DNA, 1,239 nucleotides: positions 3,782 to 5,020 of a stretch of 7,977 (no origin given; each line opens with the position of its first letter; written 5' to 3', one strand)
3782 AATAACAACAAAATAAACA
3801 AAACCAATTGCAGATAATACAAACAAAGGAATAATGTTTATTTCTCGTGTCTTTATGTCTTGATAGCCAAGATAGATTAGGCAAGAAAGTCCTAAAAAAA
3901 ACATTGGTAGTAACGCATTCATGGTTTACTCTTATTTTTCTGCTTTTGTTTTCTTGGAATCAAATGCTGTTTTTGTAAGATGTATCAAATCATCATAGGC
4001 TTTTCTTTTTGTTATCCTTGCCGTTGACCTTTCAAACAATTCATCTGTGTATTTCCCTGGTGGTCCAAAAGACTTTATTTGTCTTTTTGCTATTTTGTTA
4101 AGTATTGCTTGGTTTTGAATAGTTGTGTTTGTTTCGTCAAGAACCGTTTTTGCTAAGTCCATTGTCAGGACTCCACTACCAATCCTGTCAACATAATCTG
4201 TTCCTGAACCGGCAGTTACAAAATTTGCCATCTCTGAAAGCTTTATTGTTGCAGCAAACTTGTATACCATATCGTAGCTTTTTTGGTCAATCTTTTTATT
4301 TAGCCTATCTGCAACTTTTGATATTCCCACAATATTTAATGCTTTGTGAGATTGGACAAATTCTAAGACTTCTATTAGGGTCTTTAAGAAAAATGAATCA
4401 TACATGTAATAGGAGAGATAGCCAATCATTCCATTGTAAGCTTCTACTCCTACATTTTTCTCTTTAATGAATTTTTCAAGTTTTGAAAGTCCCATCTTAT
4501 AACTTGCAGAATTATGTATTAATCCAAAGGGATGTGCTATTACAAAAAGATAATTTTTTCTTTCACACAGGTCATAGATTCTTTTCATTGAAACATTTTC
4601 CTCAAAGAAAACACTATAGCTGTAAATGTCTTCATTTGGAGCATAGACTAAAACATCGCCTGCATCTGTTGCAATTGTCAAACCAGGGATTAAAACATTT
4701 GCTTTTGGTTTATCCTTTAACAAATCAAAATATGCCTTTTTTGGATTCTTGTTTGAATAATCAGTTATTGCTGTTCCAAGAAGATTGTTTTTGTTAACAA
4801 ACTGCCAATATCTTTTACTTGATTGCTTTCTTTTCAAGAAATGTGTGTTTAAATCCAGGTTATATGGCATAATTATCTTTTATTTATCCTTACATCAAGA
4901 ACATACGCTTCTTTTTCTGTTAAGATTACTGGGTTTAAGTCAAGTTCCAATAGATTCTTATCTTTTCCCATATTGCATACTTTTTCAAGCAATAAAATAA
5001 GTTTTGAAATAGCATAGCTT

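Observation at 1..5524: Five-gene co-directional cluster linking ATP-grasp and PHP-like genes to a pilin-less T4P-like module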

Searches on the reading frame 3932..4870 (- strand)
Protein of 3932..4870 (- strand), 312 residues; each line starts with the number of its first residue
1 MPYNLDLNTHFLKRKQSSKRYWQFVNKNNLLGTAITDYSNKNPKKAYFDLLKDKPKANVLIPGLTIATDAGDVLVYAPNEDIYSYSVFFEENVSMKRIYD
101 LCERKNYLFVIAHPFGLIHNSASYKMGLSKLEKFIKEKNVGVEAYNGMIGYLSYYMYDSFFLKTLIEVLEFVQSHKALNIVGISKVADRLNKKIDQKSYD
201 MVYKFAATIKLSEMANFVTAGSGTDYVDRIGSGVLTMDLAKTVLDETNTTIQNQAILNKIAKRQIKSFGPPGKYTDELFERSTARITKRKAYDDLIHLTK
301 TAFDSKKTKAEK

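Call 8: search_protein_families(library=pfam, proteins=[window:3932-4870:-], max_evalue=0.1)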
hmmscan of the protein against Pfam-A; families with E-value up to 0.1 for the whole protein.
window:3932-4870:- (312 aa): 1 family
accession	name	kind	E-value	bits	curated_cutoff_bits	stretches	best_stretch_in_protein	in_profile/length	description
PF22491.1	DUF6988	-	0.082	13.2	27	0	166-251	53-134/167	Family of unknown function (DUF6988)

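Call 9: search_protein_families(library=ncbifam, proteins=[window:3932-4870:-], max_evalue=0.1)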
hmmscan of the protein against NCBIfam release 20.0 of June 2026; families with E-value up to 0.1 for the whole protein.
window:3932-4870:- (312 aa): 1 family
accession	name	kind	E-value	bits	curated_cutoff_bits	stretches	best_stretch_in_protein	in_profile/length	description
NF038032.1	CehA_McbA_metalo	domain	0.066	12.6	80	1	14-119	16-121/315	CehA/McbA family metallohydrolase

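Call 11: find_encoding_contigs(protein=window:3932-4870:-, flank=10000, max_places=6)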
Protein window:3932-4870:- (312 aa): no gene with exactly this product is on record in the collection.

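Call 13: find_homologous_proteins(query=window:3932-4870:-, max_evalue=0.001)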
Query window:3932-4870:- (312 aa): 49 proteins with E <= 0.001 among 2032 candidates.
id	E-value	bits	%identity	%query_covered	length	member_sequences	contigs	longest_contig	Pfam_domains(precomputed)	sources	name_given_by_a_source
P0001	6.5e-202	687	100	100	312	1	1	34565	-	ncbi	-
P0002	1.3e-170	585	84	98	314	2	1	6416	-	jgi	-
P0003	5.7e-170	582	83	99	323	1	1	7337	-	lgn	-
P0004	8.6e-170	582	83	98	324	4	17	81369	-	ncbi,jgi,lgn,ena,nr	ncbi:MAG TPA: hypothetical protein PLK55_01205 [archaeon]|jgi:hypothetical protein|nr:hypothetical p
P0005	1.2e-169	581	84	97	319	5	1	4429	-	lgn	-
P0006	3.2e-169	580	84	98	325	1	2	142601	-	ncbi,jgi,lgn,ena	ncbi:MAG: hypothetical protein WCX82_01600 [archaeon]|jgi:hypothetical protein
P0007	4.1e-169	580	82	97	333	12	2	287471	-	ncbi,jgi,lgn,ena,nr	ncbi:MAG TPA: hypothetical protein P5530_02905 [Candidatus Diapherotrites archaeon]|nr:hypothetical 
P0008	1.0e-166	572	82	98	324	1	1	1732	-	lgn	-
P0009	1.8e-166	571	82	97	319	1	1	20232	-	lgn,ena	-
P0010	2.0e-165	567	81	98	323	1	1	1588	-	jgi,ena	-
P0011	7.2e-164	562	80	97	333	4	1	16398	-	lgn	-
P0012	4.4e-150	517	75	100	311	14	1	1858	-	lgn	-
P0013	3.7e-146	504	72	100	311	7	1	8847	-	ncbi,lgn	-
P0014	5.1e-143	494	73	97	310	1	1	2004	-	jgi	-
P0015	6.3e-143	494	73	97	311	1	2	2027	-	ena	-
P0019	1.7e-120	420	61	97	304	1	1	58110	-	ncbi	-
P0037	3.9e-109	383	57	97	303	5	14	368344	-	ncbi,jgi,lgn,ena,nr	ncbi:MAG: hypothetical protein PHX47_02655 [Candidatus ainarchaeum sp.]|jgi:hypothetical protein|nr:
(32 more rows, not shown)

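Call 14: find_encoding_contigs(protein=P0001, flank=10000, max_places=3)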
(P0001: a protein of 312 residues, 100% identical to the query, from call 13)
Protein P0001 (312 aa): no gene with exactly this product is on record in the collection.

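Call 15: find_encoding_contigs(protein=P0037, flank=10000, max_places=3)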
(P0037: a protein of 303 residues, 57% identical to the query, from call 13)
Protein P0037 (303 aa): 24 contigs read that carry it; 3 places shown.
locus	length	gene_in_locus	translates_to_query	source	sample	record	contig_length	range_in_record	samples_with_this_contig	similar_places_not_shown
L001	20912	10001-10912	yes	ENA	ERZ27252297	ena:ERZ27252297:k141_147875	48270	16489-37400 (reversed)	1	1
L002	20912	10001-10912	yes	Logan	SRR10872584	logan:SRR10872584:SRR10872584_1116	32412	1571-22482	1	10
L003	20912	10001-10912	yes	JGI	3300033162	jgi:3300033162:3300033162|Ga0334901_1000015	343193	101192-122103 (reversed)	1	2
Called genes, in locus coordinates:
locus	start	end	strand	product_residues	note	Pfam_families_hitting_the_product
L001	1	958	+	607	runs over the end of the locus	-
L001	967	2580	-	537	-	-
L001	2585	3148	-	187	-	PF00004:AAA (weak), PF13238:AAA_18, PF13671:AAA_33 (faint), PF00406:ADK, PF01712:dNK (faint), PF13207:AAA_17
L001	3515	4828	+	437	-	PF01336:tRNA_anti-codon, PF00152:tRNA-synt_2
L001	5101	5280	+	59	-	-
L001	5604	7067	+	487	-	PF02386:TrkH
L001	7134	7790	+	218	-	PF02254:TrkA_N, PF02080:TrkA_C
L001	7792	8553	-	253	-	PF04981:NMD3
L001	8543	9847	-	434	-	PF16661:Lactamase_B_6, PF23023:Anti-Pycsar_Apyc1 (weak), PF12706:Lactamase_B_2, PF00753:Lactamase_B, PF10996:Beta-Casp, PF07521:RMMBL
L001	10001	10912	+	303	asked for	-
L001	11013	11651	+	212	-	PF06847:Arc_PepC_II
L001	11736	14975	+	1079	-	-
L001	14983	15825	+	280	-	PF00482:T2SSF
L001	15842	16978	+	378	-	PF00482:T2SSF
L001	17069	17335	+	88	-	PF02643:DUF192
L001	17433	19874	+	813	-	PF22352:K319L-like_PKD (faint)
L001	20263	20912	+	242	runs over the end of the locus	PF00252:Ribosomal_L16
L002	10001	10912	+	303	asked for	-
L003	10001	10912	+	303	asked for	-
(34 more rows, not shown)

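Call 17: find_encoding_contigs(protein=P0007, flank=10000, max_places=2)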
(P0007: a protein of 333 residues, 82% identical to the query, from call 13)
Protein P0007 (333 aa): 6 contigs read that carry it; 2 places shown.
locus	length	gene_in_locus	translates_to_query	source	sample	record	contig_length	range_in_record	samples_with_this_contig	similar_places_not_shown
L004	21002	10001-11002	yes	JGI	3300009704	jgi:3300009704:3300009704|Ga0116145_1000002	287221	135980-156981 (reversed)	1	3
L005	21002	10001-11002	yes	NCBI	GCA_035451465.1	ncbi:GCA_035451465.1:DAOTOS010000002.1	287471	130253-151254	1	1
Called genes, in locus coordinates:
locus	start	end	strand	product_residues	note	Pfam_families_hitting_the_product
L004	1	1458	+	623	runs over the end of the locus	PF06280:fn3_5 (faint), PF11614:FixG_C (faint), PF22067:Cep192_D3 (faint)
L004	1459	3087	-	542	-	-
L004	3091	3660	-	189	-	PF13238:AAA_18, PF00406:ADK, PF13207:AAA_17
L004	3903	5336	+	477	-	PF02386:TrkH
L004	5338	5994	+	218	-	PF02254:TrkA_N, PF02080:TrkA_C (weak)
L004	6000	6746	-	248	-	PF04981:NMD3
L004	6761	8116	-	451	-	PF00753:Lactamase_B (weak), PF23023:Anti-Pycsar_Apyc1 (faint), PF12706:Lactamase_B_2, PF16661:Lactamase_B_6 (weak), PF10996:Beta-Casp, PF07521:RMMBL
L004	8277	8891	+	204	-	PF13549:ATP-grasp_5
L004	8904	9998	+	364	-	-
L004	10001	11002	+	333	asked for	-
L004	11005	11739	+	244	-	PF01478:Peptidase_A24 (weak), PF06847:Arc_PepC_II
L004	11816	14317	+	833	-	-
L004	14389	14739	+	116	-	PF02643:DUF192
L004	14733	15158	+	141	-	-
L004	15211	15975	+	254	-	PF00252:Ribosomal_L16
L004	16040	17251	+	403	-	PF01555:N6_N4_Mtase (weak), PF01170:UPF0020, PF13847:Methyltransf_31 (weak)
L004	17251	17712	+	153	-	PF00334:NDK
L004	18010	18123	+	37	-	-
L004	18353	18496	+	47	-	-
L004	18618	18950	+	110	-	PF00085:Thioredoxin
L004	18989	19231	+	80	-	-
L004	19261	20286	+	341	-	PF00579:tRNA-synt_1b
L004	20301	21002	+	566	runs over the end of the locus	PF00749:tRNA-synt_1c, PF03950:tRNA-synt_1c_C, PF20974:tRNA-synt_1c_C2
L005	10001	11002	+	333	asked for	-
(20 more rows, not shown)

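Call 18: find_encoding_contigs(protein=P0019, flank=10000, max_places=2)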
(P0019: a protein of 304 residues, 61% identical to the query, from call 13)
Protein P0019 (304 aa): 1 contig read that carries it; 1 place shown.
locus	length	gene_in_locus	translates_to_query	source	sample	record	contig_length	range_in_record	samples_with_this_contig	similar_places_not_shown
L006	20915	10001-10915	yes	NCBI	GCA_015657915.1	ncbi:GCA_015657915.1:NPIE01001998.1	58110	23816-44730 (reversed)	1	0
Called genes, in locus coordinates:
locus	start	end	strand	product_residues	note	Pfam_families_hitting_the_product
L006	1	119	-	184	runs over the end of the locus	PF13238:AAA_18, PF00406:ADK, PF13207:AAA_17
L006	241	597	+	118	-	PF01243:PNPOx_N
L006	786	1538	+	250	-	-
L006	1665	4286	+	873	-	PF00690:Cation_ATPase_N, PF00122:E1-E2_ATPase, PF00702:Hydrolase, PF13246:Cation_ATPase, PF00689:Cation_ATPase_C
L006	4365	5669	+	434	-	PF00375:SDF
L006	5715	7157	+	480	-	PF02386:TrkH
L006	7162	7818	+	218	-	PF02254:TrkA_N, PF05368:NmrA (weak), PF02080:TrkA_C (weak)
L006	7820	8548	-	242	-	PF04981:NMD3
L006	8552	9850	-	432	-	PF23023:Anti-Pycsar_Apyc1 (faint), PF16661:Lactamase_B_6, PF12706:Lactamase_B_2 (weak), PF00753:Lactamase_B (faint), PF10996:Beta-Casp, PF07521:RMMBL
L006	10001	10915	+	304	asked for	-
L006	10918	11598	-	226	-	PF01255:Prenyltransf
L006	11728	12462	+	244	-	PF06847:Arc_PepC_II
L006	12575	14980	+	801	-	-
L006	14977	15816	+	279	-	PF00482:T2SSF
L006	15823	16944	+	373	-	-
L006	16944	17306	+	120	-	PF02643:DUF192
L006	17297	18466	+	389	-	PF13385:Laminin_G_3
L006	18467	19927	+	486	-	-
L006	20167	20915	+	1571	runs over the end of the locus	PF19078:Big_12, PF05342:Peptidase_M26_N (faint), PF07581:Glug (faint), PF13287:Fn3_assoc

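Call 20: search_solved_structures(query=window:3932-4870:-, max_evalue=10, show_alignments=2)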
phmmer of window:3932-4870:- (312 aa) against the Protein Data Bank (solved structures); distinct sequences matched with E-value up to 10: 0.

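Call 28: search_protein_families(library=pfam, proteins=[L001:17433-19874:+, L006:17297-18466:+, L006:18467-19927:+, L004:8901-9998:+, L001:11736-14975:+, L001:15842-16978:+, L004:14733-15158:+, L001:14983-15825:+], max_evalue=0.01)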
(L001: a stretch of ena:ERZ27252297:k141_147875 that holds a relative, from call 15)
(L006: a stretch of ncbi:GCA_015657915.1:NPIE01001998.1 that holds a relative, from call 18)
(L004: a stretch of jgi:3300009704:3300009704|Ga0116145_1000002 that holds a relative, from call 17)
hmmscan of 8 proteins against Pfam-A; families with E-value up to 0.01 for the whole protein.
L001:17433-19874:+ (813 aa): 4 families
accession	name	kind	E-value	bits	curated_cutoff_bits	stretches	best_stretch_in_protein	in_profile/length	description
PF22352.2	K319L-like_PKD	-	0.00011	22.5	27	0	476-524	26-74/84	K319L-like, PKD domain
PF07495.19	Y_Y_Y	-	0.00066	20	26.6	0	491-528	18-56/65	Y_Y_Y domain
PF00801.26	PKD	-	0.00067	20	23.5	0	205-261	29-79/80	PKD domain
PF18911.6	PKD_4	-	0.00083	19.8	27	0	554-626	11-79/85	PKD domain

L006:17297-18466:+ (389 aa): 1 family
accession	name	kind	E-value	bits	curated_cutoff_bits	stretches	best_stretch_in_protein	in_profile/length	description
PF13385.13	Laminin_G_3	-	8.2e-17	62.2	27.6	1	231-379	3-151/151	Concanavalin A-like lectin/glucanases superfamily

L006:18467-19927:+ (486 aa): 3 families
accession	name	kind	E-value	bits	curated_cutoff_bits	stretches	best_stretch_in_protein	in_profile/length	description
PF19078.6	Big_12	-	3.5e-56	188.1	27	3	271-373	1-102/102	Bacterial Ig-like domain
PF04234.18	CopC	-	1.9e-05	26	23.3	0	187-236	16-62/92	CopC domain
PF04832.17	SOUL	-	0.0032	17.9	27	0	365-439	53-120/173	SOUL heme-binding protein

L004:8901-9998:+ (365 aa): 3 families
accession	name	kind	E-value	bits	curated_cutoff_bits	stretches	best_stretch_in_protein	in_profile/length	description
PF01368.27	DHH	-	8.7e-05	23.2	28.1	1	24-122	1-87/125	DHH family, N-terminal domain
PF22565.1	mSLOG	-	0.0012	19.4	27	1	7-65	14-70/105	Minimal SLOG domain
PF02272.25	DHHA1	-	0.005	17.7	25.9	0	288-358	27-100/102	DHHA1 domain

L001:11736-14975:+ (1079 aa): 0 families

L001:15842-16978:+ (378 aa): 1 family
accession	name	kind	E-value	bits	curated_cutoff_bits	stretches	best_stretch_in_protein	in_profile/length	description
PF00482.28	T2SSF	-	1.4e-08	35.2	25.2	1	88-217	1-124/125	Type II secretion system (T2SS), protein F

L004:14733-15158:+ (141 aa): 0 families

L001:14983-15825:+ (280 aa): 1 family
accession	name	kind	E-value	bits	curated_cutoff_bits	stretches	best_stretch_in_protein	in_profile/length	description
PF00482.28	T2SSF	-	3.1e-09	37.3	25.2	1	120-246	2-124/125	Type II secretion system (T2SS), protein F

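Call 29: predict_structure(alignment_id=A1)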
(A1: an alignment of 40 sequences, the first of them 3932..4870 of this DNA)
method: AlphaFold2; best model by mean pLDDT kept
length: 312 residues; sequences in the alignment: 40
mean_pLDDT: 78.4   pTM: 0.76
mean pLDDT of the five models: 78.4, 78.3, 76.6, 76.6, 74.9
residues with pLDDT >= 90: 149; 70-90: 68; 50-70: 49; < 50: 46
segments of 3 or more residues with pLDDT < 50: 159-161, 272-312
pLDDT, mean of each block of 10 residues (from residue 1): 93 86 93 95 95 95 95 96 96 94 97 73 82 92 80 52 60 68 70 63 71 90 86 89 92 97 86 40 37 36 39 31
secondary structure, 60 per line:
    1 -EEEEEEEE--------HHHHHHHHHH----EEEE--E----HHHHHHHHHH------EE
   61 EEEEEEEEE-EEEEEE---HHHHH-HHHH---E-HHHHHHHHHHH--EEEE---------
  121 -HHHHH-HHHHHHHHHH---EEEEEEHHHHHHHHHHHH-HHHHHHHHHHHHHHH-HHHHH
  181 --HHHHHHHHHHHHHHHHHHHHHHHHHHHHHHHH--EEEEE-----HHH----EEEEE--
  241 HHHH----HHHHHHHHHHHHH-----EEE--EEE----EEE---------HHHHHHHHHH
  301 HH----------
elements in order: E2-9 H18-27 E32-35 H43-52 E59-69 E71-76 H80-84 H86-89 H95-105 E108-111 H122-126 H128-137 E141-146 H147-158 H160-174 H176-180 H183-214 E217-221 E234-238 H241-244 H249-261 E267-269 E272-274 E279-281 H291-302

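Call 32: fold_search(model_id=the predicted structure, library=pdb)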
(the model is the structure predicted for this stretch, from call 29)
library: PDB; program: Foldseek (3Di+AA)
matches with E <= 10: 508; with E <= 0.001: 3
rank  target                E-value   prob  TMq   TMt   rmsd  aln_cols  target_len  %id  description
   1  7ug9                  1.2e-04  1.00  0.35  0.51   4.4       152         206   16  Crystal structure of RNase AM PHP domain (released 2022-08-31)
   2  3f2c_A                7.7e-04  1.00  0.36  0.13  13.3       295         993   12  DNA Polymerase PolC from Geobacillus kaustophilus complex with DNA, dGTP and Mn (released 2009-01-20)
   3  2hnh                  8.6e-04  1.00  0.40  0.15   6.9       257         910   12  Crystal structure of the catalytic alpha subunit of E. coli replicative DNA polymerase III (released 2006-09-19)
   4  4gx8_A                1.3e-03  0.99  0.33  0.33  14.5       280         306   12  Crystal structure of a DNA polymerase III alpha-epsilon chimera (released 2013-04-03)
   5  4gx9_B                1.4e-03  1.00  0.30  0.30   5.9       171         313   13  Crystal structure of a DNA polymerase III alpha-epsilon chimera (released 2013-04-03)
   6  3f2b_A                1.7e-03  1.00  0.32  0.11   4.7       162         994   16  DNA Polymerase PolC from Geobacillus kaustophilus complex with DNA, dGTP, Mg and Zn (released 2009-01-20)
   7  5fkw_A                1.7e-03  1.00  0.37  0.14   6.8       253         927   12  cryo-EM structure of the E. coli replicative DNA polymerase complex bound to DNA (DNA polymerase III alpha, beta, epsi (released 2015-11-25)
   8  4gx8_B                2.5e-03  1.00  0.32  0.32   5.6       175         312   14  Crystal structure of a DNA polymerase III alpha-epsilon chimera (released 2013-04-03)
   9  4gx9_C                3.5e-03  0.98  0.39  0.38  14.5       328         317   11  Crystal structure of a DNA polymerase III alpha-epsilon chimera (released 2013-04-03)
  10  4iqj_C                4.0e-03  1.00  0.33  0.10   4.7       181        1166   13  Structure of PolIIIalpha-Tauc-DNA complex suggests an atomic model of the replisome (released 2013-03-13)
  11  5fkv_A                4.0e-03  0.98  0.29  0.10   6.2       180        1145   12  cryo-EM structure of the E. coli replicative DNA polymerase complex bound to DNA (DNA polymerase III alpha, beta, epsi (released 2015-11-25)
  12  4iqj_D                5.7e-03  0.99  0.32  0.10   5.4       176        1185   12  Structure of PolIIIalpha-Tauc-DNA complex suggests an atomic model of the replisome (released 2013-03-13)
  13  4jom                  7.1e-03  0.92  0.29  0.12   7.2       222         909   11  Structure of E. coli Pol III 3mPHP mutant (released 2013-05-29)
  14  3o0f                  1.1e-02  0.97  0.19  0.21   4.7        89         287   18  Crystal structure of a putative metal-dependent phosphoesterase (BAD_1165) from bifidobacterium adolescentis atcc 15703  (released 2010-08-25)
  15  3e0f                  2.5e-02  0.91  0.28  0.30   9.8       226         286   11  Crystal structure of a putative metal-dependent phosphoesterase (bad_1165) from bifidobacterium adolescentis atcc 15703  (released 2008-09-02)
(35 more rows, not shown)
